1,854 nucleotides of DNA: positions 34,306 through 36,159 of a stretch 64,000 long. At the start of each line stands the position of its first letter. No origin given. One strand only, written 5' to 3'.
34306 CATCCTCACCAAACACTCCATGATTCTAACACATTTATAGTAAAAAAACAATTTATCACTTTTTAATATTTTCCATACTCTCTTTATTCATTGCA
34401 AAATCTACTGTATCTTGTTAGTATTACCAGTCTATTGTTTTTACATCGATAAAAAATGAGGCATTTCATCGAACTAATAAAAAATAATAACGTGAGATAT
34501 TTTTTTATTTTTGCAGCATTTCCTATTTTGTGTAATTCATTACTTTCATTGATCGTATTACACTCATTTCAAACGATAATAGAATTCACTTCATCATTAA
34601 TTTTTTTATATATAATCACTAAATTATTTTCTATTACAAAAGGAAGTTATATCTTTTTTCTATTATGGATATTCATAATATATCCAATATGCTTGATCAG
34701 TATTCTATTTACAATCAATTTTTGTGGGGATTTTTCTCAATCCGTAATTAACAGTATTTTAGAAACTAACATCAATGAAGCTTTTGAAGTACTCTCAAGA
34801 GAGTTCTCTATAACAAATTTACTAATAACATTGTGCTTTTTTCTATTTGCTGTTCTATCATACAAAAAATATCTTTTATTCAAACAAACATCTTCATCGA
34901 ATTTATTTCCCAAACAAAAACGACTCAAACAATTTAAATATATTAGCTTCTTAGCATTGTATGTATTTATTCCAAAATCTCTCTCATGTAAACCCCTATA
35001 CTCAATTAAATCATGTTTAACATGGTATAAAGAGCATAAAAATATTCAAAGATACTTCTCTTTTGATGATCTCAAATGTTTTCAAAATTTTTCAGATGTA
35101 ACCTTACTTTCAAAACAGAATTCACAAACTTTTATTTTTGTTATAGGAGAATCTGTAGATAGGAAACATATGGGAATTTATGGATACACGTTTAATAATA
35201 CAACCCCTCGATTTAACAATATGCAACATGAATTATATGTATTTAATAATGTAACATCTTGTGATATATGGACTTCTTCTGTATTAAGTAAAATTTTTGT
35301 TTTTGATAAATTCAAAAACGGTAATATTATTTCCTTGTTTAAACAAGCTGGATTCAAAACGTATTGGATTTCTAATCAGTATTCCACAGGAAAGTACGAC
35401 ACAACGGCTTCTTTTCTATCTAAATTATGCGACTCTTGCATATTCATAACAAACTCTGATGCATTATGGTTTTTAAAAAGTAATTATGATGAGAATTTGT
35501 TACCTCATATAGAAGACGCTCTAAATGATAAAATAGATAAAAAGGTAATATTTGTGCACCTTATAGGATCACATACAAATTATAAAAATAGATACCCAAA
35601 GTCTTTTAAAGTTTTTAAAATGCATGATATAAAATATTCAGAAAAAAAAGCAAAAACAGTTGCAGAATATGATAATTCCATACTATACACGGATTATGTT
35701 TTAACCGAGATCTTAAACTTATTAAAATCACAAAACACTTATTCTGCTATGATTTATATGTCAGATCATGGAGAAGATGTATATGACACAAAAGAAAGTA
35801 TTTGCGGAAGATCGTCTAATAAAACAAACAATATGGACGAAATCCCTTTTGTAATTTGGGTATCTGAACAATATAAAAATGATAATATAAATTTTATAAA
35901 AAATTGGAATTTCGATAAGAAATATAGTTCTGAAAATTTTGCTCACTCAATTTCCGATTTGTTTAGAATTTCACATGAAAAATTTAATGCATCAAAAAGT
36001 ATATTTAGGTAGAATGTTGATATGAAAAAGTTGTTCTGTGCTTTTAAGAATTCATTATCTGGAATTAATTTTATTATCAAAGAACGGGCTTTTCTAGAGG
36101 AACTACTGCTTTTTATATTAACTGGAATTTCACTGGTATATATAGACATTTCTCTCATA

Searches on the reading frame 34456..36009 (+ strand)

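Call 23: search_protein_families(library=ncbifam, proteins=[window:34456-36009:+], max_evalue=0.00001)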
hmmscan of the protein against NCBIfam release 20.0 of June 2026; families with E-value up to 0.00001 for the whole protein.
window:34456-36009:+ (518 aa): 11 families
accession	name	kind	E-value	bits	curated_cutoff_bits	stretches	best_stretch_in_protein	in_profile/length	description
NF007933.0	PRK10649.1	subfamily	5.5e-83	279.4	404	1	14-517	22-542/577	phosphoethanolamine transferase CptA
NF012179.0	CptA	domain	1e-66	225.8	900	1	205-517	209-530/556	phosphoethanolamine transferase CptA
NF028537.1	P_eth_NH2_trans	domain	4.5e-38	131.1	500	1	37-517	37-526/527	phosphoethanolamine--lipid A transferase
NF007160.0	PRK09598.1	equivalog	1e-28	100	561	1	15-504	30-502/523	phosphoethanolamine--lipid A transferase EptA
NF008593.0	PRK11560.1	equivalog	2.1e-28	98.9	493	1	221-479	245-506/563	kdo(2)-lipid A phosphoethanolamine 7''-transferase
NF008619.0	PRK11598.1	equivalog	1.3e-22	80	660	1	11-517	12-539/546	phosphoethanolamine transferase EptA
NF047438.1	polymyxin_MCR12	exception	1.1e-18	67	1200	1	227-516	240-539/548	MCR-12 family phosphoethanolamine--lipid A transferase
NF033671.1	polymyxin_MCR7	exception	1.9e-18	66.4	1250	1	214-517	217-532/539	MCR-7 family phosphoethanolamine--lipid A transferase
NF033862.2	polymyxin_MCR10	exception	7.2e-17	61.2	1250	1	220-518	225-535/539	MCR-10 family phosphoethanolamine--lipid A transferase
NF033463.1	polymyxin_MCR5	exception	1.4e-15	57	1250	1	223-478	239-500/547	MCR-5 family phosphoethanolamine--lipid A transferase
NF033836.1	polymyxin_MCR9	exception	5.6e-15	55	1240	1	20-518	24-535/539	MCR-9 family phosphoethanolamine--lipid A transferase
